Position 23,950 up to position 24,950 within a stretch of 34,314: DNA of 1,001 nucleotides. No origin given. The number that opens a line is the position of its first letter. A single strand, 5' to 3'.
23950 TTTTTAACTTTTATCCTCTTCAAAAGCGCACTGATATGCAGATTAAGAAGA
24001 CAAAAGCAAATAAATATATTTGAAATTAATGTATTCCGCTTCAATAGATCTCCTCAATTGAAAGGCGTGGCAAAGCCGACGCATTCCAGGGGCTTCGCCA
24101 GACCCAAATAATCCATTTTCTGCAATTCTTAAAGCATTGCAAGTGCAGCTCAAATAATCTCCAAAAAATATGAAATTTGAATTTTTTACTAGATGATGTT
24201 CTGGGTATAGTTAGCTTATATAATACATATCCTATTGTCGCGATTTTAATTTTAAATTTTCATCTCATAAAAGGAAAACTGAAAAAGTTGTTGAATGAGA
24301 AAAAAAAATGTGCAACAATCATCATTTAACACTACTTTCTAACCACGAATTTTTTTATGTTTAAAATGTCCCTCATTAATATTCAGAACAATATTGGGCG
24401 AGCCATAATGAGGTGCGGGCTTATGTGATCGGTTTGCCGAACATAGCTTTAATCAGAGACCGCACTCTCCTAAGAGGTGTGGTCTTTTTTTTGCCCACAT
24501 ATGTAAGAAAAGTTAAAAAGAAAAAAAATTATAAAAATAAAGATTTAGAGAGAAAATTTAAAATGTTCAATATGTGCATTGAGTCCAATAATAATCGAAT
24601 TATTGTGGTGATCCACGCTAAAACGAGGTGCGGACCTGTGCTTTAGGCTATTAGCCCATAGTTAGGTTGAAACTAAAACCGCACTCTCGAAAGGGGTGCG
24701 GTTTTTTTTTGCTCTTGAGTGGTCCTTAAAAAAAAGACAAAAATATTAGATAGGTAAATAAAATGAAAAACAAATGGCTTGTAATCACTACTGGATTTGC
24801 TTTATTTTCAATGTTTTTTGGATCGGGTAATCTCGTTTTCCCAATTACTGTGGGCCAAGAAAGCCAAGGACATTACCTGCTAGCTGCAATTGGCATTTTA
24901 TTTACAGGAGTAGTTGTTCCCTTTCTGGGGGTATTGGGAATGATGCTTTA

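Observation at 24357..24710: Two tandem leader-peptide attenuators in front of the branched-chain amino acid carrier brnQ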

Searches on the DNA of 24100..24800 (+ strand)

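Call 5: search_rna_families(source=window, start=24100, end=24800, threshold=evalue, max_evalue=10, show_alignments=3)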
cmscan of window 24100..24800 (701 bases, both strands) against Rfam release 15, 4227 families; matches with E-value up to 10: 15.
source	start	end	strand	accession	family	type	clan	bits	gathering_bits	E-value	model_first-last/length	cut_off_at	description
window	24646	24712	+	RF02074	STnc240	Gene; sRNA;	-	19.3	55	4.3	1-77/77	no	Enterobacterial sRNA STnc240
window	24675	24705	+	RF02744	Rev39_5p_UTR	Cis-reg;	-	17.7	88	0.0064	196-226/300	no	Soft rot Enterobacteriaceae Rev 39 5'UTR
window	24370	24492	+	RF00515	PyrR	Cis-reg;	-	17.6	54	9.4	1-115/115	no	PyrR binding site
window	24671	24725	-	RF02450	ncr1175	Gene; sRNA;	-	16.9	60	2.4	1-110/110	no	Bacillus sRNA ncr1175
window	24151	24219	-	RF00616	LhrC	Gene; sRNA;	CL00114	16.9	110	9.5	1-111/111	no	Listeria LhrC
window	24631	24709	+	RF00512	Leu_leader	Cis-reg; leader;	-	16.5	50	1.2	1-148/148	no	Leucine operon leader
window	24377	24489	+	RF00506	Thr_leader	Cis-reg; leader;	-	16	55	2.9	1-118/118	no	Threonine operon leader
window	24391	24560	+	RF02792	sRNA162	Gene; antisense;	-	15.8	78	3.7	1-190/190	no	Archaeal Small RNA 162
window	24672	24760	-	RF01859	Phe_leader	Cis-reg; leader;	-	15.7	55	9.3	1-125/125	no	Phenylalanine leader peptide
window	24296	24329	-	RF00472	snosnR55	Gene; snRNA; snoRNA; CD-box;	CL00054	15.2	50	7.9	1-92/92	no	Small nucleolar RNA snR55/Z10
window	24646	24717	+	RF00519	suhB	Gene; sRNA;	CL00108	13.6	41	5.8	1-77/77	no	Makes More Granules Regulator RNA (mmgR)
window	24417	24500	+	RF01719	Pseudomon-1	Gene; sRNA;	-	13.3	50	8.6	1-116/116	no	Pseudomon-1/ErsA RNA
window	24653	24709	+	RF02763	IsrM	Gene; sRNA;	-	12.8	376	0.36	1-329/329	no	IsrM sRNA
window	24455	24487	+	RF02744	Rev39_5p_UTR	Cis-reg;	-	10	88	2.4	195-227/300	no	Soft rot Enterobacteriaceae Rev 39 5'UTR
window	24672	24756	+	RF02599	BASRCI408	Gene; sRNA;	-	9.4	398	7.1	1-435/435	no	Brucella sRNA CI408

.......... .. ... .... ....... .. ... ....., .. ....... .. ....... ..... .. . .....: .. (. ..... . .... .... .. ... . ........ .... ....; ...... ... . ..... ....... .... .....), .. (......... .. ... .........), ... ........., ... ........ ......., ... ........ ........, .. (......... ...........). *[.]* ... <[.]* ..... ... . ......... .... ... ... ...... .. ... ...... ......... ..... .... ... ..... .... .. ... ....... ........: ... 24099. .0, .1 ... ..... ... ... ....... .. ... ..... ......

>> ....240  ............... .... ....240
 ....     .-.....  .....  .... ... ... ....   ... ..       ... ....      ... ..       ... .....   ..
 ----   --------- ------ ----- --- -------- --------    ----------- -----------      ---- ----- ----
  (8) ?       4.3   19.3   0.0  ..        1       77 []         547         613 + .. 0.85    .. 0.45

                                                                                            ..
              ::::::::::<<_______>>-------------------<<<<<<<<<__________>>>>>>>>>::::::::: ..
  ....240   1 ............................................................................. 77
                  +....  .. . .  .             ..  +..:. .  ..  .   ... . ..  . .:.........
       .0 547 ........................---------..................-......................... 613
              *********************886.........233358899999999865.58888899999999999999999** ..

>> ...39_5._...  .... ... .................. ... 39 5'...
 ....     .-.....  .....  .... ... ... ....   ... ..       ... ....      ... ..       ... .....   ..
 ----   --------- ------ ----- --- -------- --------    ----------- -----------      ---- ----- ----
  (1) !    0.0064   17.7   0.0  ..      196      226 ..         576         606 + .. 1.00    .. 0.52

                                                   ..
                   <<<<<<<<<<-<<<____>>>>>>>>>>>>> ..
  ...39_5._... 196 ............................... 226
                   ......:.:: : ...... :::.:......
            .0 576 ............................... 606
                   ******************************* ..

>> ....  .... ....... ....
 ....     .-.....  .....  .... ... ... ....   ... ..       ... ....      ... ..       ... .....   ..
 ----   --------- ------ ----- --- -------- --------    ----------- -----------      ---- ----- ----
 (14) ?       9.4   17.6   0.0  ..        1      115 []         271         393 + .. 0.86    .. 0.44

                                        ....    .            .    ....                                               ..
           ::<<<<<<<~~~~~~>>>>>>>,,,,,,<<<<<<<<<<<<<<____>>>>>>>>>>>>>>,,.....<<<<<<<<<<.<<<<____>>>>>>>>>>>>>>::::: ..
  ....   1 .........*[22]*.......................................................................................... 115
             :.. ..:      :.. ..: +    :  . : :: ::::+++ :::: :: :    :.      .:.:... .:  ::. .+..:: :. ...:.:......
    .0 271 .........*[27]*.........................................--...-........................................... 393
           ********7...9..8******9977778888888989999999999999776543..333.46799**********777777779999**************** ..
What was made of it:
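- On Rfam amino-acid leader families (Leu_leader, Thr_leader, His_leader, Trp_leader, Phe_leader): The best sub-threshold hits are at 16-16.5 bits against cut-offs of 50-55 (call 5).
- Closest known: Rfam leader families Thr_leader RF00506, Leu_leader RF00512, Phe_leader RF01859. Same: There are sub-threshold cmscan hits in the right register, at 16-16.5 bits (call 5).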

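Call 47: build_rna_model(alignment_id=A4, structure=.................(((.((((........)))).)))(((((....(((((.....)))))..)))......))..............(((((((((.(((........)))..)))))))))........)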
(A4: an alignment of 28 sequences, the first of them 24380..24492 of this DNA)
Model R1 built from alignment A4 (28 sequences, 135 columns); structure: as given.
model positions 115; base pairs 28; branch points 2; effective number of sequences 4.41; information 0.59 bits per position. Calibrated on 0.2 Mb of random sequence (short: E-values are rough).
structure used (alignment columns):
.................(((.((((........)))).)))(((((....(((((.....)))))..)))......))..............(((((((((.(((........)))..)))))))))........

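Call 49: search_with_rna_model(model_id=R1, sources=[window, L001, L002, L003, L004, L005, L006, L007, L008, L009, L010, L011, L012, L013, L014, L015, L016, L017, L018, L019, L020, L021, L022, L023, L024, L025, L026, L027, L028, L029, L030, L031, L032, L033, L034, L035, L036, L037, L038, L039, L040, L041, L042, L043, L044, L045, L046, L047, L048, L049, L050, L051, L052, L053, L054, L055, L056, L057, L058, L059, L060, L061, L062, L063, L064, L065, L066, L067, L068, L069, L070, L071, L072, L073, L074, L075, L076, L077, L078, L079, L080, L083, L085, L088, L093, L095, L098, L100, L106, L108, L111], max_evalue=1, make_alignment=true)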
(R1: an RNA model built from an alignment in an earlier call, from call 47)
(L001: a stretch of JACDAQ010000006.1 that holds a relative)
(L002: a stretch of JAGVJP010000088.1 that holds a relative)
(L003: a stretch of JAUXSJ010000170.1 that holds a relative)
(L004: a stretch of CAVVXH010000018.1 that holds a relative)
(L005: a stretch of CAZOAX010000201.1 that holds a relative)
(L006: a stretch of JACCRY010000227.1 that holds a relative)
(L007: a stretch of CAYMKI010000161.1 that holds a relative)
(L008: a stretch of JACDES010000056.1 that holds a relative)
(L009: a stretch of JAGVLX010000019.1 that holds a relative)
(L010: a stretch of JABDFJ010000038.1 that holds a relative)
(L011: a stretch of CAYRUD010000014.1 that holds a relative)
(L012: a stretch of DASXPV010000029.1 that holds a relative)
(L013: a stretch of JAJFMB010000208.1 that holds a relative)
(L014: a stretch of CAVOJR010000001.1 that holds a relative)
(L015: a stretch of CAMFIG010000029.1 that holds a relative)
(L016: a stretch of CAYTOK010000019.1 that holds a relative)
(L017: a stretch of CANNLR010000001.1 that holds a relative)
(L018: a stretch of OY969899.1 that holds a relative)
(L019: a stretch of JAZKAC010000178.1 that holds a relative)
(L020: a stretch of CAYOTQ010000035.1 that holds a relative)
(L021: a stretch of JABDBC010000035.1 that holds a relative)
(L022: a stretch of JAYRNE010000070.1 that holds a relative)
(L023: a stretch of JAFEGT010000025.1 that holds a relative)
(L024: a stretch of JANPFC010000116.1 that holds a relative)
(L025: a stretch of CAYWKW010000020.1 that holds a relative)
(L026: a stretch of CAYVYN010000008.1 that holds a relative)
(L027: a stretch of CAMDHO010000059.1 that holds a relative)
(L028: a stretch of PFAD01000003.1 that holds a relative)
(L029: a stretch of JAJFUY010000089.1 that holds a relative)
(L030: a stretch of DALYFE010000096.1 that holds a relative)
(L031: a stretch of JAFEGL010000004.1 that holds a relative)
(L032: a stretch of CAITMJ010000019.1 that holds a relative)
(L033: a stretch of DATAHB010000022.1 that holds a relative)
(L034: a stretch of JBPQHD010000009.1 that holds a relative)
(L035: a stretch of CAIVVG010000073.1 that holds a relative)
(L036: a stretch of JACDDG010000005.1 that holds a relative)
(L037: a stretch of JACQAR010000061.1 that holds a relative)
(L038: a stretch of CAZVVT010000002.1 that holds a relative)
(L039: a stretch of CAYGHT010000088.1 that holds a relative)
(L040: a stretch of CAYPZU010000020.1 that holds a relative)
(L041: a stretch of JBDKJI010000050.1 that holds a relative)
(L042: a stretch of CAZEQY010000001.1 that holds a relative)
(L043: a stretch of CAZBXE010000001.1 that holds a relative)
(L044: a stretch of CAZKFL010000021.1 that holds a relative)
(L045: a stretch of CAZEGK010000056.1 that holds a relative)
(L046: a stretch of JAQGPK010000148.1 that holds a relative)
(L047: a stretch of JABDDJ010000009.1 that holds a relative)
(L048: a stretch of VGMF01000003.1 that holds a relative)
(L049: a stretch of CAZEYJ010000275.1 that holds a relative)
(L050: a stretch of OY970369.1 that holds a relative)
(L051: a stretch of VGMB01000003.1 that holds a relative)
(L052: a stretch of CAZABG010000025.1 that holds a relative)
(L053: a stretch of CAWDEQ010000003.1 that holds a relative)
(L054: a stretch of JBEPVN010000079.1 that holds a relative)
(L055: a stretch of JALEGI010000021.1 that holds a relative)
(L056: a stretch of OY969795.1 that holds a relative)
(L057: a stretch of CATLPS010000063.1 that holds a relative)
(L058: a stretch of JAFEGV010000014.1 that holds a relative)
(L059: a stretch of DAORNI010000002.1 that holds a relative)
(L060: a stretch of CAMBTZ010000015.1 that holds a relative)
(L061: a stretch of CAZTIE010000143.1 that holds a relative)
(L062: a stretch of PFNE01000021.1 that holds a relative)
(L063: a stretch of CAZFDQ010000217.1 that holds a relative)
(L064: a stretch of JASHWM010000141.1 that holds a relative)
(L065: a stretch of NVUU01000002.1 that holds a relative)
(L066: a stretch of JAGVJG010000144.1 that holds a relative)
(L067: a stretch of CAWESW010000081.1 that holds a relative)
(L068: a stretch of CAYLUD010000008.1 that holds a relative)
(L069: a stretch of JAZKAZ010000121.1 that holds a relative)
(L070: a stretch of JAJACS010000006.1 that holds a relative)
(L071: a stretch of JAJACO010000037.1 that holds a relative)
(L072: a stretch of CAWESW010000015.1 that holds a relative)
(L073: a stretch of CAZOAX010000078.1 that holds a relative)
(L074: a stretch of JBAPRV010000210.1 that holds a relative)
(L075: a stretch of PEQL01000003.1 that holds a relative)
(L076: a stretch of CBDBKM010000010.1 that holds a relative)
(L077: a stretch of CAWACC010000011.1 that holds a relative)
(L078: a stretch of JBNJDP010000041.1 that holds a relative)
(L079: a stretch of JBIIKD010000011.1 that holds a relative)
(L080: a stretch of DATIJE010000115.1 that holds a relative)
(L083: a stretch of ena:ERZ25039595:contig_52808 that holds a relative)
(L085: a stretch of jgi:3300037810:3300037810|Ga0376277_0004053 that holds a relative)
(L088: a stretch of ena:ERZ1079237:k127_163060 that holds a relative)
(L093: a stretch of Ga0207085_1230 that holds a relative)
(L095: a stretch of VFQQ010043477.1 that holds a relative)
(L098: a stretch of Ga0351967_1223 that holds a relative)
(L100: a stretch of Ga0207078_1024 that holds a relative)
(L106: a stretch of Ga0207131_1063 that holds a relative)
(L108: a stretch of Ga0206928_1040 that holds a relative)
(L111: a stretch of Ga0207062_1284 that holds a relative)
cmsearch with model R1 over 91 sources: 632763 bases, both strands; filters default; matches with E-value up to 1: 75.
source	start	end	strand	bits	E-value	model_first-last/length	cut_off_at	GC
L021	2626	2741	+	117.6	1.8e-22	1-115/115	no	0.45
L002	2855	2968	+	113.8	1.3e-21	1-115/115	no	0.42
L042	2738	2850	+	107.4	3.1e-20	1-115/115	no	0.42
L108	8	121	+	106.9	4e-20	1-115/115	no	0.41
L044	2809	2922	+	106.5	5.1e-20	1-115/115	no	0.4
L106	7536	7651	-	104.7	1.2e-19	1-115/115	no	0.38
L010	2847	2960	+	104.6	1.3e-19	1-115/115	no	0.45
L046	2643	2757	+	100.4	1.1e-18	1-115/115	no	0.38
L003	1539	1651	+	99.5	1.7e-18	1-115/115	no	0.33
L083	2348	2463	+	99.3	1.9e-18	1-115/115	no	0.45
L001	2855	2971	+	98.3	3.1e-18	1-115/115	no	0.46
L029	2844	2958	+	97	6e-18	1-115/115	no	0.38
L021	2821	2936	+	96.9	6.5e-18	1-115/115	no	0.45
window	24595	24710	+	96.3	8.5e-18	1-115/115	no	0.45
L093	3667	3784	-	96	9.9e-18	1-115/115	no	0.41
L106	7322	7438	-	95.9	1.1e-17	1-115/115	no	0.43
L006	2854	2966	+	94.9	1.7e-17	1-115/115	no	0.41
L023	2807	2924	+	90.7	1.5e-16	1-115/115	no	0.43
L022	2862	2978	+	90.1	2e-16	1-115/115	no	0.44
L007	1273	1385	+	88.6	4.2e-16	1-115/115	no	0.38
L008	2391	2503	+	88.5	4.4e-16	1-115/115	no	0.42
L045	2724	2839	+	87.5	7.4e-16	1-115/115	no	0.41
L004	2845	2961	+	86.8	1.1e-15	1-115/115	no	0.45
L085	2288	2400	+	85.8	1.7e-15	1-115/115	no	0.39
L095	2065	2177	+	85.6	2e-15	1-115/115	no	0.43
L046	2830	2944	+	84.6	3.2e-15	1-115/115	no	0.46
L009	2873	2986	+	84.3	3.7e-15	1-115/115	no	0.47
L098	6726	6840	+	83.7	5e-15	1-115/115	no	0.45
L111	9272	9384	+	83.4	5.9e-15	1-115/115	no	0.42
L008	2585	2699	+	82.4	9.8e-15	1-115/115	no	0.41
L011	2635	2749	+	79.6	4e-14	1-115/115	no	0.5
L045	2862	2974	+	76.4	2e-13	1-115/115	no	0.36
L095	1896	2009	+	75.3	3.5e-13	1-115/115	no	0.4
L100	10869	10986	-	71.3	2.7e-12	1-115/115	no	0.38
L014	2799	2914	+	70.4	4.3e-12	1-115/115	no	0.47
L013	2863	2975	+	68.8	9.2e-12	1-115/115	no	0.42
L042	2864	2984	+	61.6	3.7e-10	1-115/115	no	0.36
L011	2837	2962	+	57.2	3.3e-09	1-115/115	no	0.53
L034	2863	2969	+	44.1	2.4e-06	1-115/115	no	0.42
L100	10817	10905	+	36.2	0.00014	1-115/115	no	0.28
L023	2887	2981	-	34.7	0.00029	1-115/115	no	0.32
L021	2896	3007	-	31.9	0.0012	1-115/115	no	0.33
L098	6802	6923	-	31.6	0.0014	1-115/115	no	0.4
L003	1613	1678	-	31.6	0.0014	1-115/115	no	0.24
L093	3621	3707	+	31.1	0.0018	1-115/115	no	0.33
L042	2810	2882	-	30.9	0.0019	1-115/115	no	0.33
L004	2918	2992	-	30.4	0.0025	1-115/115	no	0.39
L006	2927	3039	-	30.4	0.0025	1-115/115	no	0.36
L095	2138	2266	-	29.9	0.0033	1-115/115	no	0.38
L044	2888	2986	-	29.9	0.0033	1-115/115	no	0.38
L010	2927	2960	-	29.4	0.0043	75-108/115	no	0.44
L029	2923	3013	-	28.6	0.0064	18-109/115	no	0.3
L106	7255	7363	+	28.3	0.0074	1-115/115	no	0.38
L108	87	193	-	28.2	0.0079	1-115/115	no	0.31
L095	1976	2009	-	27.9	0.0092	75-108/115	no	0.38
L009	2952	2986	-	27.5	0.011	74-108/115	no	0.49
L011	2712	2780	-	27.1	0.014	1-115/115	no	0.38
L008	2664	2754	-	26.8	0.015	1-115/115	no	0.33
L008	2464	2560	-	26.4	0.019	1-115/115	no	0.29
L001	2936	3060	-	26.2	0.022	1-115/115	no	0.34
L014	2875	2980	-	26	0.023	1-115/115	no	0.39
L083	2421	2512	-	24.1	0.06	1-115/115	no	0.38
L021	2706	2741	-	23.9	0.067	74-108/115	no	0.5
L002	2928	3010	-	23.5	0.081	1-115/115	no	0.4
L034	2939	2969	-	22.2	0.16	75-108/115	no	0.39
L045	2939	2974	-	22.2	0.16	74-108/115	no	0.44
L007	1350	1461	-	21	0.29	1-115/115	no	0.38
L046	2904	3006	-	20.9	0.31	1-115/115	no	0.35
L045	2804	2839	-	20.6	0.36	75-108/115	no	0.33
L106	7490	7578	+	19.9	0.51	1-115/115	no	0.38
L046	2723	2757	-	19.6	0.6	74-108/115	no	0.43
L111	9348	9445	-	18.6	0.96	1-115/115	no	0.33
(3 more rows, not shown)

Alignment A5: 75 matches aligned to the model, 204 columns, each read 5' to 3' on its own strand. Consensus structure (alignment columns), stored with it:
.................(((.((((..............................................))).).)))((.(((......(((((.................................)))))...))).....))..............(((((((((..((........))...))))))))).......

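Call 52: search_with_rna_model(model_id=R1, sources=[window, L001, L002, L003, L004, L006, L007, L008, L009, L010, L011, L013, L014, L021, L022, L023, L029, L034, L042, L044, L045, L046, L083, L085, L093, L095, L098, L100, L106, L108, L111], max_evalue=0.00001, make_alignment=true)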
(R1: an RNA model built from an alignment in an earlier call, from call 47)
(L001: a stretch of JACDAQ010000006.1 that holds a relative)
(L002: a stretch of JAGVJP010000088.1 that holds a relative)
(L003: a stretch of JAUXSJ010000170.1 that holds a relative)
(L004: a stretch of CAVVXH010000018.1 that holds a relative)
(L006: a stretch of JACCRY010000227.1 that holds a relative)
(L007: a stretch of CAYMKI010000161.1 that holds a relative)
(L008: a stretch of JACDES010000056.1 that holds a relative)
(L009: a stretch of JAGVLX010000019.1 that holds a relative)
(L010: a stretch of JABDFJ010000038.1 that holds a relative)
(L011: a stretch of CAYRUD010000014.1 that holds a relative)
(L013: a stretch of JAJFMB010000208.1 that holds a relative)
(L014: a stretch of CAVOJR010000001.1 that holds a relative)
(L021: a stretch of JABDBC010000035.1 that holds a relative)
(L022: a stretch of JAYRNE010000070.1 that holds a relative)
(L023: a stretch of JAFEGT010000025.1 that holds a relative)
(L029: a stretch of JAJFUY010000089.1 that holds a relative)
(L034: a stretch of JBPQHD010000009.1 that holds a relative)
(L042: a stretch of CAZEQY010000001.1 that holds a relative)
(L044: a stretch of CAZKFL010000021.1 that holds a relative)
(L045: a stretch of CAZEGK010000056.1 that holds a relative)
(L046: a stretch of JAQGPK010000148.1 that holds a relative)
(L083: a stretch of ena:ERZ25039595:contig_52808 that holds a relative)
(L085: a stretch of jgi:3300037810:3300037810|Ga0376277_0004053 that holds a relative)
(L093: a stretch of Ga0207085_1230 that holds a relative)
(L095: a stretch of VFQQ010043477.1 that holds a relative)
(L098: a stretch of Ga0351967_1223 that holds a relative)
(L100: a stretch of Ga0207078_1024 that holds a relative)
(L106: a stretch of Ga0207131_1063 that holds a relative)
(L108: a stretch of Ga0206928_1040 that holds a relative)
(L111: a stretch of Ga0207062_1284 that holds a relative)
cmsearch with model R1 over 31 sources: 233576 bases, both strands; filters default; matches with E-value up to 0.00001: 40.
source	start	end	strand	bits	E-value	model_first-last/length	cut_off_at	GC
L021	2626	2741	+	117.6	6.7e-23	1-115/115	no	0.45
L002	2855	2968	+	113.8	4.7e-22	1-115/115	no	0.42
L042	2738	2850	+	107.4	1.2e-20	1-115/115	no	0.42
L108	8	121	+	106.9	1.5e-20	1-115/115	no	0.41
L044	2809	2922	+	106.5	1.9e-20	1-115/115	no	0.4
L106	7536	7651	-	104.7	4.5e-20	1-115/115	no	0.38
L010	2847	2960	+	104.6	4.9e-20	1-115/115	no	0.45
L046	2643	2757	+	100.4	4.1e-19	1-115/115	no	0.38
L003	1539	1651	+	99.5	6.4e-19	1-115/115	no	0.33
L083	2348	2463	+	99.3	7e-19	1-115/115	no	0.45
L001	2855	2971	+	98.3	1.1e-18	1-115/115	no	0.46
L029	2844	2958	+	97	2.2e-18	1-115/115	no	0.38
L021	2821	2936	+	96.9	2.4e-18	1-115/115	no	0.45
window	24595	24710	+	96.3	3.1e-18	1-115/115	no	0.45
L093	3667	3784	-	96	3.7e-18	1-115/115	no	0.41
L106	7322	7438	-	95.9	3.9e-18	1-115/115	no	0.43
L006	2854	2966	+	94.9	6.4e-18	1-115/115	no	0.41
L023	2807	2924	+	90.7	5.4e-17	1-115/115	no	0.43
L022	2862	2978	+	90.1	7.2e-17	1-115/115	no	0.44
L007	1273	1385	+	88.6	1.5e-16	1-115/115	no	0.38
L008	2391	2503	+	88.5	1.6e-16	1-115/115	no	0.42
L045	2724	2839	+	87.5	2.7e-16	1-115/115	no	0.41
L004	2845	2961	+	86.8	3.9e-16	1-115/115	no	0.45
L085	2288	2400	+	85.8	6.3e-16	1-115/115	no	0.39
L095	2065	2177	+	85.6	7.3e-16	1-115/115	no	0.43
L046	2830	2944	+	84.6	1.2e-15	1-115/115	no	0.46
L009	2873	2986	+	84.3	1.4e-15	1-115/115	no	0.47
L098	6726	6840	+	83.7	1.8e-15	1-115/115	no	0.45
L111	9272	9384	+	83.4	2.2e-15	1-115/115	no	0.42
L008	2585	2699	+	82.4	3.6e-15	1-115/115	no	0.41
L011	2635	2749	+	79.6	1.5e-14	1-115/115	no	0.5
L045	2862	2974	+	76.4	7.4e-14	1-115/115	no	0.36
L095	1896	2009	+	75.3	1.3e-13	1-115/115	no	0.4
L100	10869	10986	-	71.3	9.8e-13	1-115/115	no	0.38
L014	2799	2914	+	70.4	1.6e-12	1-115/115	no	0.47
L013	2863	2975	+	68.8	3.4e-12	1-115/115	no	0.42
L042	2864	2984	+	61.6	1.4e-10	1-115/115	no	0.36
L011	2837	2962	+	57.2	1.2e-09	1-115/115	no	0.53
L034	2863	2969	+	44.1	9e-07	1-115/115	no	0.42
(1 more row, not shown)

Alignment A6: 40 matches aligned to the model, 160 columns, each read 5' to 3' on its own strand. Consensus structure (alignment columns), stored with it:
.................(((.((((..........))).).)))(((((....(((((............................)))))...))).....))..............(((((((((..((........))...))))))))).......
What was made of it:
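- Exactly two are in the window (calls 47, 49, 52).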

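Call 63: search_with_rna_model(model_id=R1, sources=[L113, L114, L115, L116, L081, L087, L088], max_evalue=0.0001)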
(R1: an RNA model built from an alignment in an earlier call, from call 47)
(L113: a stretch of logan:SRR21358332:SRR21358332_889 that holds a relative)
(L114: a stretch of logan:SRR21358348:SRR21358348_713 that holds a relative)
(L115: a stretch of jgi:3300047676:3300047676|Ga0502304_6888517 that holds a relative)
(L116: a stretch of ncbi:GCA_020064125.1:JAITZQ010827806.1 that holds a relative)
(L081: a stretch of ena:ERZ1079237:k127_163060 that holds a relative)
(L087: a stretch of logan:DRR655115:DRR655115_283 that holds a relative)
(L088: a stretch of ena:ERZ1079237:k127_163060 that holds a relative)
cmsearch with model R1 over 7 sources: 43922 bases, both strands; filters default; matches with E-value up to 0.0001: 7.
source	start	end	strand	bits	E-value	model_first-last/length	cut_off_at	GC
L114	769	883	+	111.4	2.9e-22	1-115/115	no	0.43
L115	1356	1470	+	106.1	4.3e-21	1-115/115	no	0.45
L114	965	1081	+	98.8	1.7e-19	1-115/115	no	0.41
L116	1333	1448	+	96.3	5.9e-19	1-115/115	no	0.45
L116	1118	1230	+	80.3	2e-15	1-115/115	no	0.44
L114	1040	1158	-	32.7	5.6e-05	1-115/115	no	0.35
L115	1436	1560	-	31.7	9.2e-05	1-115/115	no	0.34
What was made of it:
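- Five further hits at E < 1e-14 came from loci searched later (L114 x2, L115, L116 x2, call 63).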

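Call 77: search_dna_similar(query=window:24340-24725:+, collection=ecoli_genomes, mode=distant, max_evalue=1, max_rows=5)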
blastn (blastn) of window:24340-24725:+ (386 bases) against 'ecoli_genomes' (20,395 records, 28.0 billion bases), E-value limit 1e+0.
No match.
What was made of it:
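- On Enterobacterial ilvL / ivbL leaders (homology): BLASTN finds no match in 5,426 E. coli genomes (call 77).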
